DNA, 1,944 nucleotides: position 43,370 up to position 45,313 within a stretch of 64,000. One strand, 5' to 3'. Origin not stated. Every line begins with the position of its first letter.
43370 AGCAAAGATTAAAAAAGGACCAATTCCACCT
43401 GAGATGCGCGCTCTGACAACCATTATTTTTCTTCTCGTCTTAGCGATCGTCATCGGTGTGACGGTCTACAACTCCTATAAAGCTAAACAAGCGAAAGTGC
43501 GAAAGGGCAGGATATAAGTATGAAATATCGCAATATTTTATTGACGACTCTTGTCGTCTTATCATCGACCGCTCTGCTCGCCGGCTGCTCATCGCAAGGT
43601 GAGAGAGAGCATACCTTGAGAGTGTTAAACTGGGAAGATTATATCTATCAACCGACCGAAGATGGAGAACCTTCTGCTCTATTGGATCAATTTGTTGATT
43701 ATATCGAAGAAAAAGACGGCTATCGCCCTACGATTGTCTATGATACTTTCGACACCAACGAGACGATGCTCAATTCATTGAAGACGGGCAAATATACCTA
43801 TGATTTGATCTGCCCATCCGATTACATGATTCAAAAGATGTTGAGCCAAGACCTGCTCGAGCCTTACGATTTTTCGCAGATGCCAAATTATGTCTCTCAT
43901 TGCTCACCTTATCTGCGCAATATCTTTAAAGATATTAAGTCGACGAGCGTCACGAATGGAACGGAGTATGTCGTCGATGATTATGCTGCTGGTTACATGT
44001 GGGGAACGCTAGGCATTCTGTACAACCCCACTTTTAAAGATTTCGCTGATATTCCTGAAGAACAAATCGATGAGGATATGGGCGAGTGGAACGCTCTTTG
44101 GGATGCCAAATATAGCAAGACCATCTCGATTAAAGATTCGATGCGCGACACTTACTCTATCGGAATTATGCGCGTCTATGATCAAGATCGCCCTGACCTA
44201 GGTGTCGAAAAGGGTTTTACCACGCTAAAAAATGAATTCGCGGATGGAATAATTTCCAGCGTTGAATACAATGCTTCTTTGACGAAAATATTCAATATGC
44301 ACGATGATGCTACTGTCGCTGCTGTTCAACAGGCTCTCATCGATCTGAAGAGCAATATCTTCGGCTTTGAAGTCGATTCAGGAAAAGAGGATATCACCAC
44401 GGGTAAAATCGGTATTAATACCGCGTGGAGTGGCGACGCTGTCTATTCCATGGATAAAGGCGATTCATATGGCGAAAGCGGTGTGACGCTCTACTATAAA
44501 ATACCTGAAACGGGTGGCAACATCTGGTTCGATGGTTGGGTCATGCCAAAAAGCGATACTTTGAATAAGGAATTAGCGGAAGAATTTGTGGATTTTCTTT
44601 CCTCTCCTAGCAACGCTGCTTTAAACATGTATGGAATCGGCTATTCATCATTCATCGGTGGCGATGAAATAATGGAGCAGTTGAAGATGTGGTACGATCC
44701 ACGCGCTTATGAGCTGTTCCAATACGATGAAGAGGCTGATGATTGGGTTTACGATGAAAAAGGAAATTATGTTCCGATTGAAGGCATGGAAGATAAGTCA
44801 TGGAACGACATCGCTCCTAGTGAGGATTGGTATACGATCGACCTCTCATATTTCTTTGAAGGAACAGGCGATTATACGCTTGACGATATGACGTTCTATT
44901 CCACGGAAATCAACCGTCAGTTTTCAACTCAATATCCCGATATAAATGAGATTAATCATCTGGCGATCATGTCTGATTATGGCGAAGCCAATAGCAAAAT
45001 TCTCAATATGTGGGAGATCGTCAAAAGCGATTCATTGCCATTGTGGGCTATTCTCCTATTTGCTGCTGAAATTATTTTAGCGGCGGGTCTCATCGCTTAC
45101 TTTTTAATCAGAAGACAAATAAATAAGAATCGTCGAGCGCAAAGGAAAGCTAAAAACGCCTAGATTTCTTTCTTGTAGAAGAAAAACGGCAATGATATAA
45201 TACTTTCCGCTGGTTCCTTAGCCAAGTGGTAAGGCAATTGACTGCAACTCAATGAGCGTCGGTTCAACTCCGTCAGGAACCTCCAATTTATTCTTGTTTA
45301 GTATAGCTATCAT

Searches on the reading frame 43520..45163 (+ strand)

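Call 66: search_protein_families(library=pfam, proteins=[window:43520-45163:+], max_evalue=0.00001)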
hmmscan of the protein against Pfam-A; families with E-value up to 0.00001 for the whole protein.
window:43520-45163:+ (547 aa): 3 families
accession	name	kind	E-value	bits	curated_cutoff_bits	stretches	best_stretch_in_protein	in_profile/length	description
PF13416.11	SBP_bac_8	-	2.8e-11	44.2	27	1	63-376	7-259/279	Bacterial extracellular solute-binding protein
PF13343.11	SBP_bac_6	-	3.8e-10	40.1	24.6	1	100-364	17-206/245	Bacterial extracellular solute-binding protein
PF01547.30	SBP_bac_1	-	9.8e-06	26.2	26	0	65-366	19-306/307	Bacterial extracellular solute-binding protein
